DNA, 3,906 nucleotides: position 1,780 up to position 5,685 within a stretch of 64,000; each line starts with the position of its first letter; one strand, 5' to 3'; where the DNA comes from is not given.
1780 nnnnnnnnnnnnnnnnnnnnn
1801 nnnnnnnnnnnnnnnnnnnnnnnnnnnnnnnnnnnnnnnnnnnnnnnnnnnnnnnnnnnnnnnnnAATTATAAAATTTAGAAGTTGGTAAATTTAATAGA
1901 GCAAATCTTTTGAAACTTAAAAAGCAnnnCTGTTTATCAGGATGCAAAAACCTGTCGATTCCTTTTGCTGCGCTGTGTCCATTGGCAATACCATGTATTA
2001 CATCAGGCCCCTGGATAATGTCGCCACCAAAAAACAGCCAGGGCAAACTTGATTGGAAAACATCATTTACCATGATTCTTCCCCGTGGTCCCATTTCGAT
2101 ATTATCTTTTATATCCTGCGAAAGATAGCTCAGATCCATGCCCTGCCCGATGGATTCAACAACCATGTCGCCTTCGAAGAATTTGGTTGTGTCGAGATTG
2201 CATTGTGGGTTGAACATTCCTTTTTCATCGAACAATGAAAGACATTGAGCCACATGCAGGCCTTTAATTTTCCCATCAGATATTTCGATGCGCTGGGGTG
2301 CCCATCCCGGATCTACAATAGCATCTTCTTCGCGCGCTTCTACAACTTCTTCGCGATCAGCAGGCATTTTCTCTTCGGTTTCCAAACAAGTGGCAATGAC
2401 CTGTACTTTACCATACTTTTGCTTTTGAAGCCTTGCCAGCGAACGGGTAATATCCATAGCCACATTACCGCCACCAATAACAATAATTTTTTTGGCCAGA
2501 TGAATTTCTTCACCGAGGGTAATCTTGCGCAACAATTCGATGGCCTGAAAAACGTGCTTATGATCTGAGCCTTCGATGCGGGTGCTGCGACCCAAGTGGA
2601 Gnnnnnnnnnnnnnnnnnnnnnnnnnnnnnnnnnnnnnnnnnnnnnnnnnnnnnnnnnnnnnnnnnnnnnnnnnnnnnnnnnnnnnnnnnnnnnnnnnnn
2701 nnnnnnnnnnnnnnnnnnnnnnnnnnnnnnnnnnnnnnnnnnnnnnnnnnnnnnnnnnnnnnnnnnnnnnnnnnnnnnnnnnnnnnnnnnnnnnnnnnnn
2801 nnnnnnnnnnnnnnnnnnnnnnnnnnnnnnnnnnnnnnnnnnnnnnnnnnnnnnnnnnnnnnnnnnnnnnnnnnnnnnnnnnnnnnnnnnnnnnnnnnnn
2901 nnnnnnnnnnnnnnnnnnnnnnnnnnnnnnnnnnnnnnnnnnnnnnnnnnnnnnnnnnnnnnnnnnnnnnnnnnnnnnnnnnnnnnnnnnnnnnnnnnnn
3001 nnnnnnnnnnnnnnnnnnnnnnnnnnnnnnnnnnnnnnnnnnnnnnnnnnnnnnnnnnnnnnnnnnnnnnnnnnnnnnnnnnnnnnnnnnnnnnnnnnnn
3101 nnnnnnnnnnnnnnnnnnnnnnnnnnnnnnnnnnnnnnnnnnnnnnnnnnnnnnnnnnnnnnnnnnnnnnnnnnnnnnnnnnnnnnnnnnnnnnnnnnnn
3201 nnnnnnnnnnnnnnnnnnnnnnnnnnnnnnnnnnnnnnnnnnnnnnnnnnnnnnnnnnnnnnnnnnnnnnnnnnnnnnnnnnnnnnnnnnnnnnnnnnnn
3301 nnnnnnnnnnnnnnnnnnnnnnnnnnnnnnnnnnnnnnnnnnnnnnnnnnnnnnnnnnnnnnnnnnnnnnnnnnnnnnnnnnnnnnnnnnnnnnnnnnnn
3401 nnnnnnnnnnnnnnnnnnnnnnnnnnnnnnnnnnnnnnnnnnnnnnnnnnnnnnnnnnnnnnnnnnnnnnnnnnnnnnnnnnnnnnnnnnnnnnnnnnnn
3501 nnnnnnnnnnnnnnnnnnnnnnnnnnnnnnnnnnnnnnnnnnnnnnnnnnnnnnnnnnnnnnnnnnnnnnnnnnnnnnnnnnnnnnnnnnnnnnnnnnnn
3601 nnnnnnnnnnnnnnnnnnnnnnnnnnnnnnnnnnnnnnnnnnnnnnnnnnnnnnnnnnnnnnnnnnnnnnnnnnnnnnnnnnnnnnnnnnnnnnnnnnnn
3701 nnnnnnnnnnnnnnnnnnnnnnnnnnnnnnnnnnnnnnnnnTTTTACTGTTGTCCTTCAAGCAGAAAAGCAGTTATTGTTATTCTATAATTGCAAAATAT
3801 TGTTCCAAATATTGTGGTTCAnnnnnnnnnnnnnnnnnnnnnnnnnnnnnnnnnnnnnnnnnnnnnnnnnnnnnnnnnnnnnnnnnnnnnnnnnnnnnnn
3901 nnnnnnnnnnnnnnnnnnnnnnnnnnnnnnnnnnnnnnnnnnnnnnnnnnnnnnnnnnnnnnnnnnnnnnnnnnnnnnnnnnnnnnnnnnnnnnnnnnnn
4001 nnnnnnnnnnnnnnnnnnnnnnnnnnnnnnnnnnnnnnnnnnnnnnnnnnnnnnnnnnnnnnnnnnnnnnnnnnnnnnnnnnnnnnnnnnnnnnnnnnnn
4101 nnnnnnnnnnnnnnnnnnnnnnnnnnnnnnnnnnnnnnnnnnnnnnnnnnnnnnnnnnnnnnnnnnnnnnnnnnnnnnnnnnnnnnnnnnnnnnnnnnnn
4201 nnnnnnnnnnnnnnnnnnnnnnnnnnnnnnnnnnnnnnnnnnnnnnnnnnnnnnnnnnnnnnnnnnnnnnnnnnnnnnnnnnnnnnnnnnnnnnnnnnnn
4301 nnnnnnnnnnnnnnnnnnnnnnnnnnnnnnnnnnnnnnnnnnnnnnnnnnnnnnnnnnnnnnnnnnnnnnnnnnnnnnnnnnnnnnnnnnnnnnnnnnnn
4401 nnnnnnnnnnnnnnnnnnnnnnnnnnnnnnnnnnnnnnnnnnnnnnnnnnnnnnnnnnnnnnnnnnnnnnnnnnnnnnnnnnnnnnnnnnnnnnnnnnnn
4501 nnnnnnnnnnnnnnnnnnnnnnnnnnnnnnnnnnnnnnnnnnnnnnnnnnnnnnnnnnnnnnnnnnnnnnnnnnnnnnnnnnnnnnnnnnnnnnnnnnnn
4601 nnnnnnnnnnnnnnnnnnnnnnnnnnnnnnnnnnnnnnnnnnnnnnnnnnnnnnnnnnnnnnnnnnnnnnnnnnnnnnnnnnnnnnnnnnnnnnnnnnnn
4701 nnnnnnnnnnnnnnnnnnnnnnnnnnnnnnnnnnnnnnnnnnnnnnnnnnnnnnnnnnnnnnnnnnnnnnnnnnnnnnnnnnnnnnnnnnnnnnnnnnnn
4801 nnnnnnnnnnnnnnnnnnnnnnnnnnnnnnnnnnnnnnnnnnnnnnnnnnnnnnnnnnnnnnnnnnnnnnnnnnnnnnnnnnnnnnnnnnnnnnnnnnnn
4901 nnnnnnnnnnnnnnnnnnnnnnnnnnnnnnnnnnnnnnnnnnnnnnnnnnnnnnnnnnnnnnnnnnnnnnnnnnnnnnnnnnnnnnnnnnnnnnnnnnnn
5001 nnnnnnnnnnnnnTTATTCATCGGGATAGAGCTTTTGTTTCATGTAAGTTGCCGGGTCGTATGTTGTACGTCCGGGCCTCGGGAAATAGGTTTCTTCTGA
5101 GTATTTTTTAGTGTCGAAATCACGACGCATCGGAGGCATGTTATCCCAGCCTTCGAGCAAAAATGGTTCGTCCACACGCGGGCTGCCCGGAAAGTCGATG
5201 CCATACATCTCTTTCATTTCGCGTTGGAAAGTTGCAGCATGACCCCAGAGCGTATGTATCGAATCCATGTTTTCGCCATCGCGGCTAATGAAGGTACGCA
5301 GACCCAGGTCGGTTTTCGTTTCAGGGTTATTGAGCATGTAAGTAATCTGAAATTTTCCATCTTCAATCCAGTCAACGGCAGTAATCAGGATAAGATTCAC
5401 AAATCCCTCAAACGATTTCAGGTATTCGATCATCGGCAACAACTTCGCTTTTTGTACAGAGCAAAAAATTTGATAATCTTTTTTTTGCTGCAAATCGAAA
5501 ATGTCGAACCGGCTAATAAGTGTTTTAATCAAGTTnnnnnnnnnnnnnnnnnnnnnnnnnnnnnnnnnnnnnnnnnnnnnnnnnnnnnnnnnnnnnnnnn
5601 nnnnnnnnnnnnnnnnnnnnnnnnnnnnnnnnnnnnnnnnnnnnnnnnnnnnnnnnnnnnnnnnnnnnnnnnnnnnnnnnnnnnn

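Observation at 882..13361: Bacterial Mrp-Mbx/MBS-type respiratory operon in the archaeal mbx gene order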

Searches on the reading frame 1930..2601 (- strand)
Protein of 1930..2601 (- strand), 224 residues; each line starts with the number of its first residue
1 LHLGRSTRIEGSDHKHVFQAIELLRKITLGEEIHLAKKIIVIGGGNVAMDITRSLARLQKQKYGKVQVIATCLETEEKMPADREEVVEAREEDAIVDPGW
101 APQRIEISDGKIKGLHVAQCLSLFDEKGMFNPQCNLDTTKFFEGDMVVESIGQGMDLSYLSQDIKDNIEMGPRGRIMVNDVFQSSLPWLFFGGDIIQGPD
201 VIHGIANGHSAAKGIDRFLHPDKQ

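Call 80: search_solved_structures(query=window:1930-2601:-, max_evalue=1e-8, show_alignments=5)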
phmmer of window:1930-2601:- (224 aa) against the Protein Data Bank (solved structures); distinct sequences matched with E-value up to 1e-8: 6.
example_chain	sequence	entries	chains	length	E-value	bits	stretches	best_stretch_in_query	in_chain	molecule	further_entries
9bov_A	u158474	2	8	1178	3.2e-23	85.8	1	11-220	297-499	Molybdopterin oxidoreductase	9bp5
9n5u_A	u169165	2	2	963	1.3e-20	77.3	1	5-219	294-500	NfnA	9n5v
8oh5_C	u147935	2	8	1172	1.8e-20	76.8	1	6-220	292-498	Formate dehydrogenase-O, major subunit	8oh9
4ylf_B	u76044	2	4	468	1.9e-15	60.4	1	32-219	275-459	Dihydropyrimidine dehydrogenase subunit A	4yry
5jca_L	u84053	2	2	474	4e-15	59.3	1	32-223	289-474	NADH-dependent Ferredoxin:NADP Oxidoreductase (NfnI) subunit alpha | NADH-dependent Ferredoxin:NADP Oxidoreductase subunit alpha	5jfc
5vj7_A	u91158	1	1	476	3.5e-11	46.4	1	33-220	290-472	Oxidoreductase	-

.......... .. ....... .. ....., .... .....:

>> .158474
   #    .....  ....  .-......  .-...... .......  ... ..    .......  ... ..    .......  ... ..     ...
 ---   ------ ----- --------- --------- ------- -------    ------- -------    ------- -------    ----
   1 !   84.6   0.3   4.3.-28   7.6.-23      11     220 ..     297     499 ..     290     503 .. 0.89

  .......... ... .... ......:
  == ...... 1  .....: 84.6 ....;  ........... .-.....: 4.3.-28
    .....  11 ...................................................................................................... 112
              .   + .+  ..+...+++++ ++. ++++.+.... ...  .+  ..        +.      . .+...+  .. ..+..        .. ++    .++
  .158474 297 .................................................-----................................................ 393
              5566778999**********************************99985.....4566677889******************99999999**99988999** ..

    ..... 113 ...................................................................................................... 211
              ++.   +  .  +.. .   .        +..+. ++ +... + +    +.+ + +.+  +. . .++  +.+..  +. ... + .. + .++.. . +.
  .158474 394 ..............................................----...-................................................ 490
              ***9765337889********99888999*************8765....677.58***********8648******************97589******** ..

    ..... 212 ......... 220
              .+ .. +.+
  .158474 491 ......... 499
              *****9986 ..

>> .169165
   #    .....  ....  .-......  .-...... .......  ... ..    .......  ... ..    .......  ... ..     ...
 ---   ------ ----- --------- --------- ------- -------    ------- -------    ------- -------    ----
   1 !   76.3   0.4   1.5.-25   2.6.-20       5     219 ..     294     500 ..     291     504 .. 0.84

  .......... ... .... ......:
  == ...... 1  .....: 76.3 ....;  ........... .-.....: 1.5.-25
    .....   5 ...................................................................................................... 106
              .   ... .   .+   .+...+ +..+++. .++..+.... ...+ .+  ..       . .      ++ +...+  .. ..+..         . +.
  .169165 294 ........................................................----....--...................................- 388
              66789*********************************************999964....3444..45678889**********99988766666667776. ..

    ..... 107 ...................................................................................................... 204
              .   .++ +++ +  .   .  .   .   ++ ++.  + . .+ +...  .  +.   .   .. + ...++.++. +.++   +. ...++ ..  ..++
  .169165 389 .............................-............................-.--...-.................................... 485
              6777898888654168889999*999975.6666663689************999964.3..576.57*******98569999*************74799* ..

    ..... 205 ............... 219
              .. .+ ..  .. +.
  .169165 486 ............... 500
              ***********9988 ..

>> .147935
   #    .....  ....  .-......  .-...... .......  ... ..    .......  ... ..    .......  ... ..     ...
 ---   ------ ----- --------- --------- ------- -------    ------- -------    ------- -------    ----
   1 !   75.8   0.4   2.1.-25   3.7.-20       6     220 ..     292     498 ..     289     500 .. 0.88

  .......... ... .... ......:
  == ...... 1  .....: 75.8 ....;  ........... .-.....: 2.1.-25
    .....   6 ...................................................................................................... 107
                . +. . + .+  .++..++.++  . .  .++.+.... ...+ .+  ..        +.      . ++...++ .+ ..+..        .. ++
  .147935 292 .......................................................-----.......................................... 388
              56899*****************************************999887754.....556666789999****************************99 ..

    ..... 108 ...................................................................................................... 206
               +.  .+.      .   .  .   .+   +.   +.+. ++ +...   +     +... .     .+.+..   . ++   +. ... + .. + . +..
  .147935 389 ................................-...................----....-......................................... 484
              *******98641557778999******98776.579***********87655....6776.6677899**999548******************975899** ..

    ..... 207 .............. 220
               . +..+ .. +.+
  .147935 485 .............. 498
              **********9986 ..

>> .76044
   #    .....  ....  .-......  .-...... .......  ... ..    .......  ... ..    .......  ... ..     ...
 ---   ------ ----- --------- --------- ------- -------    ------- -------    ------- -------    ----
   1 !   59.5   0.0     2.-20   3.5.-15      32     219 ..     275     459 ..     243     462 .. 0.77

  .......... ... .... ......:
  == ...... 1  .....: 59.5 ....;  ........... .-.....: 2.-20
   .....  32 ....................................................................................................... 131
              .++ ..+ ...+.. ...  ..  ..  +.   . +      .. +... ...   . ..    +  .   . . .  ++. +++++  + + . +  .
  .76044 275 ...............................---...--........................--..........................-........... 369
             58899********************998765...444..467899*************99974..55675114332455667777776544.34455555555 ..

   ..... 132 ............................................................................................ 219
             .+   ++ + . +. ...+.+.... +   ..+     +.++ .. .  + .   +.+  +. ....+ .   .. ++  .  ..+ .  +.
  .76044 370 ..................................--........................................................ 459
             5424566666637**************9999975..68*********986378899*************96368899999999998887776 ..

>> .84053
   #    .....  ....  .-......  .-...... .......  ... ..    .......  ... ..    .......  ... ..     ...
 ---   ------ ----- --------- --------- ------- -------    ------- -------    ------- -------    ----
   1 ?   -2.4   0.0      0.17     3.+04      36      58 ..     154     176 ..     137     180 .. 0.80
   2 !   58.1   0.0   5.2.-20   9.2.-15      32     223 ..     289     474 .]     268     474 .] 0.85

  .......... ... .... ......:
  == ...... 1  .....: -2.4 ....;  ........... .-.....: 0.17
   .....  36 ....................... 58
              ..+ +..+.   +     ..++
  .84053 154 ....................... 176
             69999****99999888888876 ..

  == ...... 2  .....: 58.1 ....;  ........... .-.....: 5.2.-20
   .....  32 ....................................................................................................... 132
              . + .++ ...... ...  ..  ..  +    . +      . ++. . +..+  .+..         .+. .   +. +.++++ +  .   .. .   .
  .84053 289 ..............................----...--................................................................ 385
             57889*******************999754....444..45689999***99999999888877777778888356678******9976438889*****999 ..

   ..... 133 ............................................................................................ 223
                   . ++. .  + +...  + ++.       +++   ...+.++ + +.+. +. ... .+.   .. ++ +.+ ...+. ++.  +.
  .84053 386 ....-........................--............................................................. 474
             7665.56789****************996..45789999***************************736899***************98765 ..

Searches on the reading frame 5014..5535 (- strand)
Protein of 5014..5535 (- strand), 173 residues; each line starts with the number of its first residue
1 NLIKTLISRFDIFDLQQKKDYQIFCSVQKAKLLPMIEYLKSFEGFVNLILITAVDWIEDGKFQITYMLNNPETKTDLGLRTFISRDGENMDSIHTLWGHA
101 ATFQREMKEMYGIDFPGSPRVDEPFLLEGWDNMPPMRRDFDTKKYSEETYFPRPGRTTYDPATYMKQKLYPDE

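Call 7: search_protein_families(library=ncbifam, proteins=[window:5014-5535:-], max_evalue=0.001)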
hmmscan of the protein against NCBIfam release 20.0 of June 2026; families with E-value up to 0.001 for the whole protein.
window:5014-5535:- (173 aa): 15 families
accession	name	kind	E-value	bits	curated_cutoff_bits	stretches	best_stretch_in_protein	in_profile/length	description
TIGR01961.1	NuoC_fam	subfamily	6.9e-18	65.3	122.45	1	26-143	4-121/122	NADH (or F420H2) dehydrogenase, subunit C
NF004736.0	PRK06074.2-3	equivalog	5.9e-17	61.9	239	1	4-150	23-167/183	NADH-quinone oxidoreductase subunit C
NF004738.0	PRK06074.2-5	equivalog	1.9e-15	57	198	1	18-150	25-159/174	NADH-quinone oxidoreductase subunit C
NF004734.0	PRK06074.2-1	equivalog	6.1e-15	55.6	169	1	2-144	8-153/164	NADH-quinone oxidoreductase subunit C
NF004733.0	PRK06074.1-5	equivalog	2e-13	50.4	225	1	23-164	31-173/203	NADH-quinone oxidoreductase subunit C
NF004737.0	PRK06074.2-4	equivalog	5.8e-13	49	144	1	11-145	2-129/150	NADH-quinone oxidoreductase subunit C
NF040611.1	F420_dehyd_FpoC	exception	2.8e-12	46.8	220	1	3-141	7-147/158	F420H2 dehydrogenase subunit FpoC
NF004735.0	PRK06074.2-2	equivalog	5.2e-11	42.7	176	1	3-141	7-147/158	NADH-quinone oxidoreductase subunit C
NF006304.0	PRK08491.1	equivalog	2.8e-09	36.9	228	1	5-134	42-169/263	NADH-quinone oxidoreductase subunit C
NF009141.0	PRK12494.1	equivalog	7.2e-09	35.7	175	1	26-142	47-165/175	NAD(P)H-quinone oxidoreductase subunit J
NF008728.0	PRK11742.1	equivalog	1e-08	34.1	840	1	3-150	25-182/598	NADH-quinone oxidoreductase subunit C/D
NF009808.0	PRK13292.1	equivalog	7.8e-08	30.6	1156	1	61-147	295-380/791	NADH-quinone oxidoreductase subunit B/C/D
NF004731.0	PRK06074.1-3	equivalog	3.6e-07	30.2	303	1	4-162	8-167/207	NADH-quinone oxidoreductase subunit C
NF004730.0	PRK06074.1-1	equivalog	1e-06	28.8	193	1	58-166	74-182/200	NADH-quinone oxidoreductase subunit C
NF005832.0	PRK07735.1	equivalog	1e-05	25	431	1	28-141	312-424/430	NADH-quinone oxidoreductase subunit C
